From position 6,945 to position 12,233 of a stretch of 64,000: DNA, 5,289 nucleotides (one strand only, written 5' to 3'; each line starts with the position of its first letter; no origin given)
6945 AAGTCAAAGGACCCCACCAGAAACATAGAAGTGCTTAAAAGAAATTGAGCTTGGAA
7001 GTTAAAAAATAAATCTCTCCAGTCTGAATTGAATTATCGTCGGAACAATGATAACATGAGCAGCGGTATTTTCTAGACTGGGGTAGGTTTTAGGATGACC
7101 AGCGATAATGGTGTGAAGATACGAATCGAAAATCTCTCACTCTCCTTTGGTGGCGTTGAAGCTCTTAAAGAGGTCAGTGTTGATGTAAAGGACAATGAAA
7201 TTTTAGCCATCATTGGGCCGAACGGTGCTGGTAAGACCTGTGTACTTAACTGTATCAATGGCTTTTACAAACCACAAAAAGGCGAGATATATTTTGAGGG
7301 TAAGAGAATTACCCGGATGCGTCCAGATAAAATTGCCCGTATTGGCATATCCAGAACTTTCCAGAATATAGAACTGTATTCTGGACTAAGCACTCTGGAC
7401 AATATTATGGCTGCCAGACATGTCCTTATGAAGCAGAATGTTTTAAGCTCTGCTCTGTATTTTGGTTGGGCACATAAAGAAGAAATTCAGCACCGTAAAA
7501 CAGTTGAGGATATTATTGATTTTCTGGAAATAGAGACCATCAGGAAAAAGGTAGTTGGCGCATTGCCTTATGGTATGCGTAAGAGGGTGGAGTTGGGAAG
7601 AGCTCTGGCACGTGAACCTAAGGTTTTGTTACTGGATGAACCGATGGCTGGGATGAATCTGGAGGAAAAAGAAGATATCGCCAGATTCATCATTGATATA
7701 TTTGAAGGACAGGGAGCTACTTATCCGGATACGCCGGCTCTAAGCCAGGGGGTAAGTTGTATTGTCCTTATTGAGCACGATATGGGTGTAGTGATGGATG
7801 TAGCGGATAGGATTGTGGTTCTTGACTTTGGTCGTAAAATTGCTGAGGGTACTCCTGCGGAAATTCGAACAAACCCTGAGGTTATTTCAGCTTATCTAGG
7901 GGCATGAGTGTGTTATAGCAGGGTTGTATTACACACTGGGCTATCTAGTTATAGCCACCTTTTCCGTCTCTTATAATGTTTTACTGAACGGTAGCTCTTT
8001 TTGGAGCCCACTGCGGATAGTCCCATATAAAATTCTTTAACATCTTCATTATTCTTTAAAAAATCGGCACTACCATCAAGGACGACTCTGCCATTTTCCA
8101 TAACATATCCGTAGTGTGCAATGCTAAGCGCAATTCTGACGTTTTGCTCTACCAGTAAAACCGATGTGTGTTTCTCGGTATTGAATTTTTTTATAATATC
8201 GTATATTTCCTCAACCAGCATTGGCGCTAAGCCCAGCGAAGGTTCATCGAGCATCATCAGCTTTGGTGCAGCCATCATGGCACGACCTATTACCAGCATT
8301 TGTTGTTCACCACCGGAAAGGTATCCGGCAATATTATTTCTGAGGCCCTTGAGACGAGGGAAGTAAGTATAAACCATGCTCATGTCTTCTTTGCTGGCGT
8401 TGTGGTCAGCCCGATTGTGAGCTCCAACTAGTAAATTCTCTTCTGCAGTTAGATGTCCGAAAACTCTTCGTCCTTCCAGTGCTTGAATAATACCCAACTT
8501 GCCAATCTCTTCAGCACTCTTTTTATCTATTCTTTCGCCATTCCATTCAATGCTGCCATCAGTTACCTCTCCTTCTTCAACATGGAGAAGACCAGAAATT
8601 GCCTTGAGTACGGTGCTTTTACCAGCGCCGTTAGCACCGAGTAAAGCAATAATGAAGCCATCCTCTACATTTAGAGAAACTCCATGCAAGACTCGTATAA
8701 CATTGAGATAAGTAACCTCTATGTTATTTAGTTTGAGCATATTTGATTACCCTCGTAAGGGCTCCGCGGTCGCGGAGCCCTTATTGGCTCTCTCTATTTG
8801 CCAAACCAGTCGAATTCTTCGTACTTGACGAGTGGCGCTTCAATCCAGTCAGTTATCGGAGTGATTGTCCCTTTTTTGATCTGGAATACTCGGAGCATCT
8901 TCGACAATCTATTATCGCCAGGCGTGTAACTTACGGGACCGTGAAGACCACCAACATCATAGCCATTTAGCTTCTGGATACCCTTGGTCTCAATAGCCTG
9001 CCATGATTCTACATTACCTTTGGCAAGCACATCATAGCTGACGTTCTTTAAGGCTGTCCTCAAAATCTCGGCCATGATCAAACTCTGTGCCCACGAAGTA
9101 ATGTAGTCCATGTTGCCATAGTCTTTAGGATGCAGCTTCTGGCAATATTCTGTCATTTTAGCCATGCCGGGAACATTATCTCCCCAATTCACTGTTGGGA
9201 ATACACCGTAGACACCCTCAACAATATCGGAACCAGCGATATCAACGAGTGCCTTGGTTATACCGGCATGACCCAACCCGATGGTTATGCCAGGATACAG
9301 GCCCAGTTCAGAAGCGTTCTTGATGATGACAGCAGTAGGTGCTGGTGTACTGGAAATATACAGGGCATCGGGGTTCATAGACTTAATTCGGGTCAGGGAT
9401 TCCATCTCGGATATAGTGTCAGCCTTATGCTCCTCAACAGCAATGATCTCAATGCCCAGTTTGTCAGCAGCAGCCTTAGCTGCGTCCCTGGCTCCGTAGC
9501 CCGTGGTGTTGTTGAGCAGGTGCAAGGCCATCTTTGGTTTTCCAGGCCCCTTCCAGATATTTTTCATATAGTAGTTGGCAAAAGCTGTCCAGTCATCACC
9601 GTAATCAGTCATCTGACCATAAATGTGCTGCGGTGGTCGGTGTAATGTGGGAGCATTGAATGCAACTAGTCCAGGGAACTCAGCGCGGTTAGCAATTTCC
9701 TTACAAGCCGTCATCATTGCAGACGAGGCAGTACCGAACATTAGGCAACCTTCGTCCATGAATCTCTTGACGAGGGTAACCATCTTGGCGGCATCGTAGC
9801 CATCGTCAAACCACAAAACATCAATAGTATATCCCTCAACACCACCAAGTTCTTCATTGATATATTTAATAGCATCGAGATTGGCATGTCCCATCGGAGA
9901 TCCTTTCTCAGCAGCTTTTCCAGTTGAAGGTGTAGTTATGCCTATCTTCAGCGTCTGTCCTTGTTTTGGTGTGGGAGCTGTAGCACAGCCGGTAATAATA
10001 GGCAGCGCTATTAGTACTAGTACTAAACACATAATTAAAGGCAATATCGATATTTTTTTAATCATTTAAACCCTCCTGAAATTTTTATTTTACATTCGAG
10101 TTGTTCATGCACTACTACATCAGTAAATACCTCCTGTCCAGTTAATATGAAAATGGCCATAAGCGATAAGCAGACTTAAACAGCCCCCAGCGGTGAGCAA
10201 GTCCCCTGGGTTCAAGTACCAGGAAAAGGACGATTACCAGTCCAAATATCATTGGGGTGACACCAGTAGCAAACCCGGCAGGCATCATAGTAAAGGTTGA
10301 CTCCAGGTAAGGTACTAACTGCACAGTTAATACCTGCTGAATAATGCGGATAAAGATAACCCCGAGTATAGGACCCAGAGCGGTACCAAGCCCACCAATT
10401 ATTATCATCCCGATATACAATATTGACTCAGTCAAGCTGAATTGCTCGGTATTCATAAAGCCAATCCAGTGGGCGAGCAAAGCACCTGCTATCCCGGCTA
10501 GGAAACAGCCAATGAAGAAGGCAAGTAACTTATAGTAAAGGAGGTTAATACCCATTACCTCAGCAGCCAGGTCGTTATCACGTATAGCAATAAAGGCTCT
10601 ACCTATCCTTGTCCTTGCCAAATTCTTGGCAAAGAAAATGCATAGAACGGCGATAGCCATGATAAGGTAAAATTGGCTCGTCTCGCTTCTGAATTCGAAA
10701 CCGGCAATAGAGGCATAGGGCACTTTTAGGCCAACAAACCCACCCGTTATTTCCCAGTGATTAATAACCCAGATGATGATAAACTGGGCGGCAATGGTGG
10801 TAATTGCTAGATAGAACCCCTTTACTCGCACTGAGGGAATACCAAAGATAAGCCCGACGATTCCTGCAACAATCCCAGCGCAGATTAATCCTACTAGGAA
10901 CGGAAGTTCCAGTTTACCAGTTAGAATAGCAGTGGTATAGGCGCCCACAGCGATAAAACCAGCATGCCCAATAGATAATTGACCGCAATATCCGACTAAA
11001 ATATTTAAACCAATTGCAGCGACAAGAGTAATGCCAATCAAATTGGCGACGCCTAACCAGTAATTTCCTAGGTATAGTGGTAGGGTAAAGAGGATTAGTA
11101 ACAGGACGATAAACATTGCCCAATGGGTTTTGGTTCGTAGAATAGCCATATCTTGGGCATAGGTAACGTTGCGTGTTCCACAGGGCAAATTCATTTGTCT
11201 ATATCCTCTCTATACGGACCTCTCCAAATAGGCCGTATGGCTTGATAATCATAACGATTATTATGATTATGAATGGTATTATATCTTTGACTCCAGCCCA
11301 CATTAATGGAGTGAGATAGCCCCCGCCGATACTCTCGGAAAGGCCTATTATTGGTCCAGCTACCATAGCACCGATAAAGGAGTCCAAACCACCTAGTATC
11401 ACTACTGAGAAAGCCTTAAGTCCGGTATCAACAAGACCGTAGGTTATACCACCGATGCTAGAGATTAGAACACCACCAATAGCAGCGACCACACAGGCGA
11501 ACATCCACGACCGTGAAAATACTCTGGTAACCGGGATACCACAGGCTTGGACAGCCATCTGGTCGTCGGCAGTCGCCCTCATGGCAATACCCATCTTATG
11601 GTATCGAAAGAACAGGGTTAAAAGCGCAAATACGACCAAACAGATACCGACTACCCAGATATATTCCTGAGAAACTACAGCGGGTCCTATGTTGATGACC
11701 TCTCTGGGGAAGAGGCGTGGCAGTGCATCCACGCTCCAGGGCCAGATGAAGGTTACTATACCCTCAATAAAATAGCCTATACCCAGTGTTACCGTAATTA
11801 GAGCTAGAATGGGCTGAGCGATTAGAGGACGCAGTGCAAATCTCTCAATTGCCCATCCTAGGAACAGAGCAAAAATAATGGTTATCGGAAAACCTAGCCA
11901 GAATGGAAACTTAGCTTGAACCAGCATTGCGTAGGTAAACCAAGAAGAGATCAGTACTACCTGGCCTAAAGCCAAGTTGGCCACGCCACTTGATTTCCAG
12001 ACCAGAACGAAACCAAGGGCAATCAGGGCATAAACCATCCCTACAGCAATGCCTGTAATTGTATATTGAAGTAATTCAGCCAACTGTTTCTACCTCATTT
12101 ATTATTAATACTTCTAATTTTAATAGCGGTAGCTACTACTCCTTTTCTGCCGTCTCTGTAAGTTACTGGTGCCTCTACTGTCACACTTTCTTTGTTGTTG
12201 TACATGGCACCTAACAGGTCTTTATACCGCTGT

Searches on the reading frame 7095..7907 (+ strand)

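Call 15: search_protein_families(library=pfam, proteins=[window:7095-7907:+], max_evalue=0.00001)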
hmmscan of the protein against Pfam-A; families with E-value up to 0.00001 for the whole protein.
window:7095-7907:+ (270 aa): 2 families
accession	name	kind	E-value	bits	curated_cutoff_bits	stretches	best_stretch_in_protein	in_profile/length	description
PF00005.33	ABC_tran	-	8e-31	107.9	25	1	24-185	1-137/137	ABC transporter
PF12399.14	BCA_ABC_TP_C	-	3.5e-13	49.3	25.5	1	247-270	1-24/27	Branched-chain amino acid ATP-binding cassette transporter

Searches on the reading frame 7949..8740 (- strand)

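Call 15: search_protein_families(library=pfam, proteins=[window:7949-8740:-], max_evalue=0.00001)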
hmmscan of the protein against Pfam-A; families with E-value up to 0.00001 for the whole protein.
window:7949-8740:- (263 aa): 2 families
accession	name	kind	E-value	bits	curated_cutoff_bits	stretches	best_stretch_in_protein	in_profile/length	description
PF00005.33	ABC_tran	-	4.5e-26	92.5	25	1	18-168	1-136/137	ABC transporter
PF13304.12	AAA_21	-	7.1e-12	46.4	27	1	30-93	1-72/304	AAA domain, putative AbiEii toxin, Type IV TA system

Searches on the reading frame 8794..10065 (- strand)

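Call 15: search_protein_families(library=pfam, proteins=[window:8794-10065:-], max_evalue=0.00001)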
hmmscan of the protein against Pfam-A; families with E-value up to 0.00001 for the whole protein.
window:8794-10065:- (423 aa): 1 family
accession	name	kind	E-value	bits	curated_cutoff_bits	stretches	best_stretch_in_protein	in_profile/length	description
PF13458.12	Peripla_BP_6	-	2.3e-34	120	31.7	1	38-399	1-342/343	Periplasmic binding protein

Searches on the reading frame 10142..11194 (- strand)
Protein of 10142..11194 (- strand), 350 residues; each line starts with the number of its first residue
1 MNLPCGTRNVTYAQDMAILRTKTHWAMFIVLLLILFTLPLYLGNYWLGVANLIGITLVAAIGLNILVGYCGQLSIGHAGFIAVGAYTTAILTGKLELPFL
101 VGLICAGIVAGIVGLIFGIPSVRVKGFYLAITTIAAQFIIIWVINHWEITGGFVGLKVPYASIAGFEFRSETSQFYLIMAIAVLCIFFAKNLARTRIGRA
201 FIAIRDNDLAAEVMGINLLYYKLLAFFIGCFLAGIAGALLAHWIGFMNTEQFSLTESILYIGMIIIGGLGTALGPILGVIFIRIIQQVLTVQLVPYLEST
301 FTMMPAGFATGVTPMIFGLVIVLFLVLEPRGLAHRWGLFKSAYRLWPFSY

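Call 15: search_protein_families(library=pfam, proteins=[window:10142-11194:-], max_evalue=0.00001)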
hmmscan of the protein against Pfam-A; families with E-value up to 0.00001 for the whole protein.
window:10142-11194:- (350 aa): 1 family
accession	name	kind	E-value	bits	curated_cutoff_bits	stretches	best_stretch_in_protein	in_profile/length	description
PF02653.21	BPD_transp_2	-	8.6e-42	143.6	26.8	1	47-305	3-253/269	Branched-chain amino acid transport system / permease component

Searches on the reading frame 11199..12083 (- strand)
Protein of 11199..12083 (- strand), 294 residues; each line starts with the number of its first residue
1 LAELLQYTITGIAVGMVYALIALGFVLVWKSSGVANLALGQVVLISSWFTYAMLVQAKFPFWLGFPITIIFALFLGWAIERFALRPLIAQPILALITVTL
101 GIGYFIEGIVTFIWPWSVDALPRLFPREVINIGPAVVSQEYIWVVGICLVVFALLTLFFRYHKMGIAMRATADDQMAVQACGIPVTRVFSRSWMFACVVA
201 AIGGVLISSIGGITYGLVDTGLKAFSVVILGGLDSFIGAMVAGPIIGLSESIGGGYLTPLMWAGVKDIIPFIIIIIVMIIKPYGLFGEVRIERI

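Call 15: search_protein_families(library=pfam, proteins=[window:11199-12083:-], max_evalue=0.00001)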
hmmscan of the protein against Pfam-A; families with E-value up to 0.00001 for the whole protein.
window:11199-12083:- (294 aa): 1 family
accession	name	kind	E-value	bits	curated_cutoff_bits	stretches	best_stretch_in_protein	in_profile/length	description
PF02653.21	BPD_transp_2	-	7.7e-31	107.6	26.8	1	9-278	3-269/269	Branched-chain amino acid transport system / permease component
